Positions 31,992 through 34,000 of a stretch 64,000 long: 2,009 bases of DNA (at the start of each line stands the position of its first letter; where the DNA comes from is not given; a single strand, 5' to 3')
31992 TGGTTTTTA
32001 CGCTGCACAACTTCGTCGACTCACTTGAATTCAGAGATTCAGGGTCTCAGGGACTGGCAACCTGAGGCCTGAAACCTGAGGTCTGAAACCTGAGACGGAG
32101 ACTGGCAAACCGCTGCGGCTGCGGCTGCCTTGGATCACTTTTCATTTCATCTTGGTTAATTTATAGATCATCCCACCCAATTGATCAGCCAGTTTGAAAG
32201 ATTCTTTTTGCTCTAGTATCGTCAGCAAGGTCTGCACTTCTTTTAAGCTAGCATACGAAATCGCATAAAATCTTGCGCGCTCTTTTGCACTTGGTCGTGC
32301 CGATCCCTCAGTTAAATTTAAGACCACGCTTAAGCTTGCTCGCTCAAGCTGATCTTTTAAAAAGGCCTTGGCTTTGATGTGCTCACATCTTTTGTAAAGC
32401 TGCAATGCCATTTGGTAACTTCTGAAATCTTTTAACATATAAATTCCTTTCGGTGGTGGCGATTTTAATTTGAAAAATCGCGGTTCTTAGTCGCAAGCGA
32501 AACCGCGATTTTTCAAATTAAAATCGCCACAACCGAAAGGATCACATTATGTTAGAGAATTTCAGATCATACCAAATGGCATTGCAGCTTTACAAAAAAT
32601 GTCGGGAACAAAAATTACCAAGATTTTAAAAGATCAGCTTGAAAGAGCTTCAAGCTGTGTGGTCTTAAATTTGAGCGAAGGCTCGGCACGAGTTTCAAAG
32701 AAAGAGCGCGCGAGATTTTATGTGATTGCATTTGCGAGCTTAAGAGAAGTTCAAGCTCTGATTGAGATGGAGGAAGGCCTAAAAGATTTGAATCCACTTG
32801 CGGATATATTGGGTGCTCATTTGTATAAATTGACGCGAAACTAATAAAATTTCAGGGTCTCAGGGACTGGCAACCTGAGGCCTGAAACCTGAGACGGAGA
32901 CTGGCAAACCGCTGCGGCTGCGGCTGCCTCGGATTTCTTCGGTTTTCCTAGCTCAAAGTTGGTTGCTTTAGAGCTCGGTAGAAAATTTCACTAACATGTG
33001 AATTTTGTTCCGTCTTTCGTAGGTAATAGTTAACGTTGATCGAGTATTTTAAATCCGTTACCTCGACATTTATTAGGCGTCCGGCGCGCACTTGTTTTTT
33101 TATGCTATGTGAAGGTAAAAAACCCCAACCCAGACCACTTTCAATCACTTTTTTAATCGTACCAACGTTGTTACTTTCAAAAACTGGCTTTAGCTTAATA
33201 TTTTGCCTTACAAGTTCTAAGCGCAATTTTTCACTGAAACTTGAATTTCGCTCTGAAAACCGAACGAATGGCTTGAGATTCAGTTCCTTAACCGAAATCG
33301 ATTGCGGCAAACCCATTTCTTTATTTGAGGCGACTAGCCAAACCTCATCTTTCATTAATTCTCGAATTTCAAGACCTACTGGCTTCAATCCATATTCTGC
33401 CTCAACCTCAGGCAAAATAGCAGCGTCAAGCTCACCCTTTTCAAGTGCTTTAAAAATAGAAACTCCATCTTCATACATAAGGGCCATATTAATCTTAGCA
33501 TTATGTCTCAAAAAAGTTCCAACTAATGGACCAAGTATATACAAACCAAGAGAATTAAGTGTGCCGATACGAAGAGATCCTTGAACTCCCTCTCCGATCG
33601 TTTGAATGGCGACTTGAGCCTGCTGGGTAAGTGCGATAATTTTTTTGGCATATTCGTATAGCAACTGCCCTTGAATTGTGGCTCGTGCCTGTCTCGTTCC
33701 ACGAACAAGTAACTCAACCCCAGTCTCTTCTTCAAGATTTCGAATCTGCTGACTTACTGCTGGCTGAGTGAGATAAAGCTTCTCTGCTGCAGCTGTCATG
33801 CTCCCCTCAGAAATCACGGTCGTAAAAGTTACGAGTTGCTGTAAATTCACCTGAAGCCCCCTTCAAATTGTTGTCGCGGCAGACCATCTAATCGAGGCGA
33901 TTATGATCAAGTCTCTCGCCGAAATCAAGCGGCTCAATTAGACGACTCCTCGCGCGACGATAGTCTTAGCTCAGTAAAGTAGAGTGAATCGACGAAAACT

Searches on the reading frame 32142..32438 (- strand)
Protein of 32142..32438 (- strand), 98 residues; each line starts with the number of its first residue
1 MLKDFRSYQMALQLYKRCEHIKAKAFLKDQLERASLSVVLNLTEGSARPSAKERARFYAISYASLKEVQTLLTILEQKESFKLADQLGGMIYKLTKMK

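Call 13: search_protein_families(library=pfam, proteins=[window:32142-32438:-])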
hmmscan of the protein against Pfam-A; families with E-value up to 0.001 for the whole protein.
window:32142-32438:- (98 aa): 1 family
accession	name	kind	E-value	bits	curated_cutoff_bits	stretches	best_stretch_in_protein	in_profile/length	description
PF05635.17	23S_rRNA_IVP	-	9.5e-16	58.4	33.8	1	7-81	9-85/106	23S rRNA-intervening sequence protein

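Call 37: find_homologous_proteins(query=window:32142-32438:-, max_evalue=1e-10)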
Query window:32142-32438:- (98 aa): 40 proteins with E <= 1e-10 among 84 candidates.
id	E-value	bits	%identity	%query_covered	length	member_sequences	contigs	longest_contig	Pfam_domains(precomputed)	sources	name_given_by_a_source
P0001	6.5e-54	197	100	100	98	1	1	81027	PF05635.18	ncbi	-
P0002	6.6e-51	188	94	100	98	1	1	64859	PF05635.18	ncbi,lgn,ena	-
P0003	4.5e-47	175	88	100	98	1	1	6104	PF05635.18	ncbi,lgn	-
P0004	1.3e-44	168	84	100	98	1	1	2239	PF05635.18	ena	-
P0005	2.6e-43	163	81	98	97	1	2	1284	PF05635.18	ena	-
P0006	5.4e-42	159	81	98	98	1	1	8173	PF05635.18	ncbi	-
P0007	7.8e-39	149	75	98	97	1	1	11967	PF05635.18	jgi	-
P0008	1.3e-38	149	80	89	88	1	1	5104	PF05635.18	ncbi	-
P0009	6.8e-38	146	78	96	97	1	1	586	PF05635.18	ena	-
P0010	1.6e-37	145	77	96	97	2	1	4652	PF05635.18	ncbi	-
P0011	2.0e-37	145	77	96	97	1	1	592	PF05635.18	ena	-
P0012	5.4e-37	143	76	96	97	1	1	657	PF05635.18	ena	-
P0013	8.5e-37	143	74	96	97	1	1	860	PF05635.18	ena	-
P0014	8.6e-37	143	74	96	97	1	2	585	PF05635.18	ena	-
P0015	2.1e-36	141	76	96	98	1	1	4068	PF05635.18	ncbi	-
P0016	2.3e-36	141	73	96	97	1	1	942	PF05635.18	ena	-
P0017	1.1e-35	139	78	96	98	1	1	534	PF05635.18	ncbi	-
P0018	1.8e-35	139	73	96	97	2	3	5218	PF05635.18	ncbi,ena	-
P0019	2.4e-34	135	72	96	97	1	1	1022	PF05635.18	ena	-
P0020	2.6e-34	135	71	96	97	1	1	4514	PF05635.18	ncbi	-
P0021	3.0e-34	135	73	96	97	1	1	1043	PF05635.18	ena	-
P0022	6.8e-33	130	73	96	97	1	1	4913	PF05635.18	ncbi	-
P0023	9.5e-33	130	73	96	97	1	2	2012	PF05635.18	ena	-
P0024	2.6e-32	128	72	96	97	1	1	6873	PF05635.18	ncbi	-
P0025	1.4e-31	126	65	98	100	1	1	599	PF05635.18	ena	-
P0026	1.9e-31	126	68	96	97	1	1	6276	PF05635.18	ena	-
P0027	3.5e-30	122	67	96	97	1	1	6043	PF05635.18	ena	-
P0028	1.7e-29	119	58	100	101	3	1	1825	PF05635.18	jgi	jgi:four helix bundle protein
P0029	8.7e-29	117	59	100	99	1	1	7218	PF05635.18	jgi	jgi:four helix bundle protein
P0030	4.3e-28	115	66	98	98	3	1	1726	PF05635.18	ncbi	-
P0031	4.4e-27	112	54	100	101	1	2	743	PF05635.18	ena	-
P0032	1.2e-26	110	55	97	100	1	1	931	PF05635.18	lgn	-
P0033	3.6e-26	109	56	93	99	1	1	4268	PF05635.18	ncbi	-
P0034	6.9e-26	108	80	67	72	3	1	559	PF05635.18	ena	-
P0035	1.2e-23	101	81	64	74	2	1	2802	PF05635.18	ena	-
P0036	2.4e-23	100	52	92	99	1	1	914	PF05635.18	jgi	jgi:four helix bundle protein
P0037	7.7e-23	98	52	94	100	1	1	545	PF05635.18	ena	-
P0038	1.8e-22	97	54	97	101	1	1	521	PF05635.18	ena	-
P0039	5.0e-19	86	50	100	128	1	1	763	PF05635.18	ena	-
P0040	1.4e-18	85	46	97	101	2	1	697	PF05635.18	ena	-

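Call 38: find_encoding_contigs(protein=P0001, flank=1000, max_places=3)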
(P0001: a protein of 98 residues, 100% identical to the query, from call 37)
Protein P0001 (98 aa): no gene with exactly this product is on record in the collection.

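Call 39: find_encoding_contigs(protein=P0002, flank=10000, max_places=4)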
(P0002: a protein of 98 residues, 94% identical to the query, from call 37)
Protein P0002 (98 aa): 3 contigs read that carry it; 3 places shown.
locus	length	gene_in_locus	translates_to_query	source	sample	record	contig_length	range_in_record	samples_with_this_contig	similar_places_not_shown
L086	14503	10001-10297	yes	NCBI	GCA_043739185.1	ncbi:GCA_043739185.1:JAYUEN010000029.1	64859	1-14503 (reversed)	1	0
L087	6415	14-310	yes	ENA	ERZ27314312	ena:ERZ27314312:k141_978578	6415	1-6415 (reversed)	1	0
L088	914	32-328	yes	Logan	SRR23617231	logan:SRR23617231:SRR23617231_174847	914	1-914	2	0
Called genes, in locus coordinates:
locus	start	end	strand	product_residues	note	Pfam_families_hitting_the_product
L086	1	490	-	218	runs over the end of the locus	PF02798:GST_N, PF13417:GST_N_3, PF13409:GST_N_2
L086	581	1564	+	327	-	PF18288:FAA_hydro_N_2, PF01557:FAA_hydrolase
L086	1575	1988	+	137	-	PF23892:Ig_CycH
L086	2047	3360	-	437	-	PF05697:Trigger_N, PF00254:FKBP_C, PF05698:Trigger_C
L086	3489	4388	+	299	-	PF01656:CbiA (weak), PF02374:ArsA_ATPase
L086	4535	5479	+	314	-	PF02374:ArsA_ATPase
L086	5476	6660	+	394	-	-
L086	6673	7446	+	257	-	PF07264:EI24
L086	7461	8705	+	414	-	PF08886:GshA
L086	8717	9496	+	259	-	-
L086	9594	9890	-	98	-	PF05635:23S_rRNA_IVP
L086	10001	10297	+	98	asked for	PF05635:23S_rRNA_IVP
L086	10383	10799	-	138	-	PF14347:DUF4399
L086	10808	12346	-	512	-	PF02789:Peptidase_M17_N, PF00883:Peptidase_M17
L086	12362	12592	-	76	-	-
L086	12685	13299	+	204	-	PF00574:CLP_protease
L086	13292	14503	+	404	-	?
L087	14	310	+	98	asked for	PF05635:23S_rRNA_IVP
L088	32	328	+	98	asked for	PF05635:23S_rRNA_IVP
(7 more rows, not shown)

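Call 40: find_encoding_contigs(protein=P0003, flank=10000, max_places=4)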
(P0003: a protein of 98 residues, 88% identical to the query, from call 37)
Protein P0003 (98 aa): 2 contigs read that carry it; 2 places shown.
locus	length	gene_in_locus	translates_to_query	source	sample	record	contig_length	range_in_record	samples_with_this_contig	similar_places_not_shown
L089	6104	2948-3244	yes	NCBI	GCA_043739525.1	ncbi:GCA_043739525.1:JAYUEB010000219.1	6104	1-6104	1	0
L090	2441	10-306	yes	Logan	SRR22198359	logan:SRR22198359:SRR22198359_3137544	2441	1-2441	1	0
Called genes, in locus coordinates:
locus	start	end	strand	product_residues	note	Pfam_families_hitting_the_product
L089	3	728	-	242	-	?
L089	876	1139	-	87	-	PF01016:Ribosomal_L27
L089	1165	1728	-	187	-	PF00829:Ribosomal_L21p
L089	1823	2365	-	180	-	PF13505:OMP_b-brl (weak)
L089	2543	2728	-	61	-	PF05635:23S_rRNA_IVP (weak)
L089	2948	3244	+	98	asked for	PF05635:23S_rRNA_IVP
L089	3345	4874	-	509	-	PF10150:RNase_E_G, PF20833:RNase_E_G_Thio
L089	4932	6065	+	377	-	PF00437:T2SSE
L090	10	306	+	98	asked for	PF05635:23S_rRNA_IVP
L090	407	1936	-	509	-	PF10150:RNase_E_G, PF20833:RNase_E_G_Thio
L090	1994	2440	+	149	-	?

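Call 46: find_encoding_contigs(protein=P0006, flank=10000, max_places=4)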
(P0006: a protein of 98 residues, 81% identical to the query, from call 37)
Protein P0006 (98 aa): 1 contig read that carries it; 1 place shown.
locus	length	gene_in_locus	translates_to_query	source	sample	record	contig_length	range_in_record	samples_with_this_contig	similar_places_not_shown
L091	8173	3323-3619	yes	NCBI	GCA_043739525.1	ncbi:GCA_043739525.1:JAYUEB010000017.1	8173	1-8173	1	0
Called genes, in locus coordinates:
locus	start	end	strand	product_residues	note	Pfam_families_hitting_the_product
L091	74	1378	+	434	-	-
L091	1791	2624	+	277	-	PF00669:Flagellin_N, PF00700:Flagellin_C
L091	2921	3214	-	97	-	PF05635:23S_rRNA_IVP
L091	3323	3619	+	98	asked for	PF05635:23S_rRNA_IVP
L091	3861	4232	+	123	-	-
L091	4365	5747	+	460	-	PF02465:FliD_N, PF07195:FliD_C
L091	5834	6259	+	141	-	PF02561:FliS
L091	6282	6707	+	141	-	-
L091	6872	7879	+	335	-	PF25058:ARM_TT21 (faint), PF23914:TPR_CcmH_CycH (faint), PF25062:ARM_TT21_N (faint), PF25063:ARM_TT21_C (faint), PF07719:TPR_2 (faint), PF13424:TPR_12 (faint), PF25064:ARM_TT21_5th (faint), PF00515:TPR_1 (weak), +9 more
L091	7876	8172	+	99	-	?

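Call 47: find_encoding_contigs(protein=P0007, flank=10000, max_places=4)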
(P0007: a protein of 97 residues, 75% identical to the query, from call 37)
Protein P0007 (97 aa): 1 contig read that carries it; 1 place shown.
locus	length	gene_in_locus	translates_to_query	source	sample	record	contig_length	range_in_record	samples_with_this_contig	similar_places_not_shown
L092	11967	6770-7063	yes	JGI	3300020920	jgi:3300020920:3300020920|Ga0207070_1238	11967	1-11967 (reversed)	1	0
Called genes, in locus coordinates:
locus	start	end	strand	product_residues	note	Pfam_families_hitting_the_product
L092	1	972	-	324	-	?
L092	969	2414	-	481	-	-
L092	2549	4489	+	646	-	PF05140:ResB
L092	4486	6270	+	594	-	PF01578:Cytochrom_C_asm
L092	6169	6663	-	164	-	PF05635:23S_rRNA_IVP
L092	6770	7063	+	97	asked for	PF05635:23S_rRNA_IVP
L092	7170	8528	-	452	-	-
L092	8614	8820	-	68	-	-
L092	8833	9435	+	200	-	PF01797:Y1_Tnp (weak)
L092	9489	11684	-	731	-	PF02897:Peptidase_S9_N, PF00326:Peptidase_S9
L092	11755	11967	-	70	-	?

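Call 48: find_encoding_contigs(protein=P0024, flank=10000, max_places=4)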
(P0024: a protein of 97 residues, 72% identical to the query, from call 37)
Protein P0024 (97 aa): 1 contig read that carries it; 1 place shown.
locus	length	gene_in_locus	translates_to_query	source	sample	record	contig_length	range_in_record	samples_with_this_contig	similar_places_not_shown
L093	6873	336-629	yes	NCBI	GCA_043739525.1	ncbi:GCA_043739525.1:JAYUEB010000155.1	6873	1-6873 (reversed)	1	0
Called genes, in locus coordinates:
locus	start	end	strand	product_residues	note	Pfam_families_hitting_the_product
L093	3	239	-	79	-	?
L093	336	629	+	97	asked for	PF05635:23S_rRNA_IVP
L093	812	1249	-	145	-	-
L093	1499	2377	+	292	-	-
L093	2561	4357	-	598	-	PF20551:DUF6765 (weak)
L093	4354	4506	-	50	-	-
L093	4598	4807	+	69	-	-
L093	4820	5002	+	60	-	-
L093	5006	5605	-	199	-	PF01725:Ham1p_like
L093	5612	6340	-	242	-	PF01138:RNase_PH, PF03725:RNase_PH_C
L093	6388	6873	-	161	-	?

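Call 52: search_solved_structures(query=window:32142-32438:-, max_evalue=1)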
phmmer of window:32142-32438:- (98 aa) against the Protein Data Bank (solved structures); distinct sequences matched with E-value up to 1: 2.
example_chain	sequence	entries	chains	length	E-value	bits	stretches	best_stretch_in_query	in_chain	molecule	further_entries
2gsc_A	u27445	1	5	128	4.6e-05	27.2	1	24-75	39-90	Putative uncharacterized protein XCC0516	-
8fyc_B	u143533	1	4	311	1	13.4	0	39-86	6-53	Cas1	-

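Call 55: find_encoding_contigs(protein=P0029, flank=10000, max_places=4)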
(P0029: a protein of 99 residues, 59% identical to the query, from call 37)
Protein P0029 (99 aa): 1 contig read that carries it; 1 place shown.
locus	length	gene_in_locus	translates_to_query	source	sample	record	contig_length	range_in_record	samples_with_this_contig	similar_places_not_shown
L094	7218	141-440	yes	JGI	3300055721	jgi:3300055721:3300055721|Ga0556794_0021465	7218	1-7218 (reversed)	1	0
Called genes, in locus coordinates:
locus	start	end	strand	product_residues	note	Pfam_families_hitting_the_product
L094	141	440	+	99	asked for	PF05635:23S_rRNA_IVP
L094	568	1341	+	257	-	PF00106:adh_short, PF13561:adh_short_C2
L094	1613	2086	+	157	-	PF11005:DUF2844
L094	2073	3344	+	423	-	PF11925:DUF3443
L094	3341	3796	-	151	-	-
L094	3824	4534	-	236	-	PF00990:GGDEF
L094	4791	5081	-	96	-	-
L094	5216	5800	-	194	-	PF22570:LiaF-TM (weak), PF09922:LiaF-like_C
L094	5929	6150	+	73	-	-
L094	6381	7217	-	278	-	?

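Call 56: find_encoding_contigs(protein=P0018, flank=10000, max_places=6)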
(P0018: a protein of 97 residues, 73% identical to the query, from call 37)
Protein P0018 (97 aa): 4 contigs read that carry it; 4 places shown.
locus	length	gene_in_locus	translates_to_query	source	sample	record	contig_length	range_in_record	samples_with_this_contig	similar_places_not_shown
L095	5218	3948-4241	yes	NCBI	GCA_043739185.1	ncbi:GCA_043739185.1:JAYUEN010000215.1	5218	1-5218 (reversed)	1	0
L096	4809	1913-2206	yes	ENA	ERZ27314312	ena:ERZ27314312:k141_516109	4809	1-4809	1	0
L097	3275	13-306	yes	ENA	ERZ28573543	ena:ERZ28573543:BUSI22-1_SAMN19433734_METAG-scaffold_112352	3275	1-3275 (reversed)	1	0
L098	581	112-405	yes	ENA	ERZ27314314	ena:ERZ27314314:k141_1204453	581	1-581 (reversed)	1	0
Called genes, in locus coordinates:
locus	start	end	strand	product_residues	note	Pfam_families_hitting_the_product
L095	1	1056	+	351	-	?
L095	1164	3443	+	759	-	PF00330:Aconitase, PF00694:Aconitase_C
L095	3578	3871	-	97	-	PF05635:23S_rRNA_IVP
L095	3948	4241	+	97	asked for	PF05635:23S_rRNA_IVP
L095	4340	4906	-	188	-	PF06445:GyrI-like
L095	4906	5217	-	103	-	?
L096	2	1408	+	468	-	?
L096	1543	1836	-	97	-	PF05635:23S_rRNA_IVP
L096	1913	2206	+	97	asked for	PF05635:23S_rRNA_IVP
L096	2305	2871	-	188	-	PF06445:GyrI-like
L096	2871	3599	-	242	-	PF03099:BPL_LplA_LipB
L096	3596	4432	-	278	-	PF02749:QRPTase_N, PF01729:QRPTase_C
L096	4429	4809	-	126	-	?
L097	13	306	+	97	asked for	PF05635:23S_rRNA_IVP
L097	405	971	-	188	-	PF06445:GyrI-like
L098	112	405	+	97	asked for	PF05635:23S_rRNA_IVP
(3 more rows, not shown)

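Call 57: find_encoding_contigs(protein=P0027, flank=10000, max_places=4)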
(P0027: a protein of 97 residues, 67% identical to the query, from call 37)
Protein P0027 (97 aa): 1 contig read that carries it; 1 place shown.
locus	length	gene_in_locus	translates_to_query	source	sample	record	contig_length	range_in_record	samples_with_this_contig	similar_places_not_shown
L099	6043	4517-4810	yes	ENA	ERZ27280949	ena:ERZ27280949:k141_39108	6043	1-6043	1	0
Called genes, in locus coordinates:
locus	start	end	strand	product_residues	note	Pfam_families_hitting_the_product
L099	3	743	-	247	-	?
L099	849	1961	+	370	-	-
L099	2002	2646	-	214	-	PF09335:VTT_dom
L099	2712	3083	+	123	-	PF00072:Response_reg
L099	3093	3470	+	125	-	-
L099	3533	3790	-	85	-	-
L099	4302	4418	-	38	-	-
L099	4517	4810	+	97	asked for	PF05635:23S_rRNA_IVP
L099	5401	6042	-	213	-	?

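Call 78: search_protein_families(library=ncbifam, proteins=[L092:8833-9435:+, window:32142-32438:-, L086:9594-9890:-], max_evalue=0.01)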
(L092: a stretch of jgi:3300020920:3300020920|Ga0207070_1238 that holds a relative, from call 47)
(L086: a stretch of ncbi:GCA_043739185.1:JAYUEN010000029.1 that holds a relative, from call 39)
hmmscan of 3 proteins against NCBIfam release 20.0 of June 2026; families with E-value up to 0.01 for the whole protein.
L092:8833-9435:+ (200 aa): 2 families
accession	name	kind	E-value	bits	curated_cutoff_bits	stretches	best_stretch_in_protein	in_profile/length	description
NF047646.1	REP_Tyr_transpos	equivalog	4.6e-07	29.8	80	1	61-181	29-132/146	REP-associated tyrosine transposase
NF033573.1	transpos_IS200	equivalog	1.8e-06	28.2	55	1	44-156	13-105/126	IS200/IS605 family transposase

window:32142-32438:- (98 aa): 3 families
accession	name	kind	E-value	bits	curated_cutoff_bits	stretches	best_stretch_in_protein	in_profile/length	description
TIGR02436.1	TIGR02436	subfamily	1.1e-16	61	24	1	6-85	4-85/109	four helix bundle protein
NF008912.0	PRK12275.1-6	subfamily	6.5e-15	55.2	124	1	6-75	11-79/117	hypothetical protein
NF008911.0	PRK12275.1-2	subfamily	1.4e-08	35.3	137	1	7-81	13-89/118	hypothetical protein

L086:9594-9890:- (98 aa): 3 families
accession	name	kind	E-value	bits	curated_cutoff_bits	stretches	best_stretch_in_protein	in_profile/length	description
TIGR02436.1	TIGR02436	subfamily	1e-15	57.9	24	1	6-78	4-78/109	four helix bundle protein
NF008912.0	PRK12275.1-6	subfamily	4.3e-12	46.1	124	1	6-73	11-77/117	hypothetical protein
NF008911.0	PRK12275.1-2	subfamily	3.5e-08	34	137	1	8-74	14-82/118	hypothetical protein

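Call 79: search_protein_families(library=padloc, proteins=[window:32142-32438:-, L086:9594-9890:-], max_evalue=1)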
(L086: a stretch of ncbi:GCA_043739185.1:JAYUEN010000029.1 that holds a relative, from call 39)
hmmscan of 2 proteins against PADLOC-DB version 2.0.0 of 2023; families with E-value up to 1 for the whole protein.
window:32142-32438:- (98 aa): 1 family
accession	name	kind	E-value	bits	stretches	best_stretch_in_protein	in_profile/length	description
PDLC01224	Cas11f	-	0.013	13.6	1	53-93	52-79/87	CAS-III-F; effector_SS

L086:9594-9890:- (98 aa): 0 families

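Call 80: search_protein_families(library=phrogs, proteins=[window:32142-32438:-, L086:9594-9890:-], max_evalue=0.01)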
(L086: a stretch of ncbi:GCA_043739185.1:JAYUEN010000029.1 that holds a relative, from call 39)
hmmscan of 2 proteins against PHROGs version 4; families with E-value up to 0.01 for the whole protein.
window:32142-32438:- (98 aa): 0 families

L086:9594-9890:- (98 aa): 0 families

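Call 93: find_related_loci(query=window:32142-32438:-, collection=viral_contigs, flank=3000)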
Query window:32142-32438:- (98 aa) in viral_contigs; peptide patterns used: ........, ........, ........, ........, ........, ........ (x = any residue, [..] = any of these).
24 stretches matched a pattern, but none encodes a relative of the query by tblastn (E <= 1e-3).

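Call 94: search_dna_similar(query=window:32142-32438:-, collection=plasmids, mode=protein, max_evalue=0.001, max_rows=15)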
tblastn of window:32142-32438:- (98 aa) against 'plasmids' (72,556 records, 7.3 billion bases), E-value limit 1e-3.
Records with a match: 3; places in all: 3; records where one place covers at least 80% of the query: 1.
Best place of each record, by identity: <60% 3.
By first word of the organism name: Calothrix 2; Nostoc 1.
By predicted mobility (MOB-suite, as given by PLSDB): non-mobilizable 2; conjugative 1.
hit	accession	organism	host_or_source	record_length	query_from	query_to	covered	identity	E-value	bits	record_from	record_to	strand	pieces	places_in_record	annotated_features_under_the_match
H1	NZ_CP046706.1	Nostoc sp. ATCC 53789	-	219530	2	86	87%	35.7%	6e-5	47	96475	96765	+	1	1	four helix bundle protein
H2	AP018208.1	Calothrix brevissima NIES-22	-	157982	3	72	71%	35.1%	8e-4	44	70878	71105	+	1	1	S23 ribosomal protein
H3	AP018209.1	Calothrix brevissima NIES-22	-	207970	3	72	71%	35.1%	8e-4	44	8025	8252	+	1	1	S23 ribosomal protein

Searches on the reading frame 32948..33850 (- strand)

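Call 71: search_protein_families(library=pfam, proteins=[window:32948-33850:-])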
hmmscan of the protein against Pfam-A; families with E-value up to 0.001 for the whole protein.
window:32948-33850:- (300 aa): 2 families
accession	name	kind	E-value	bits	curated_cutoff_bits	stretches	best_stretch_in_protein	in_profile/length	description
PF03466.25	LysR_substrate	-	1e-30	107.1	28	1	87-296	2-206/209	LysR substrate binding domain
PF00126.33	HTH_1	-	1.6e-20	73.2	26.6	1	3-62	1-60/60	Bacterial regulatory helix-turn-helix protein, lysR family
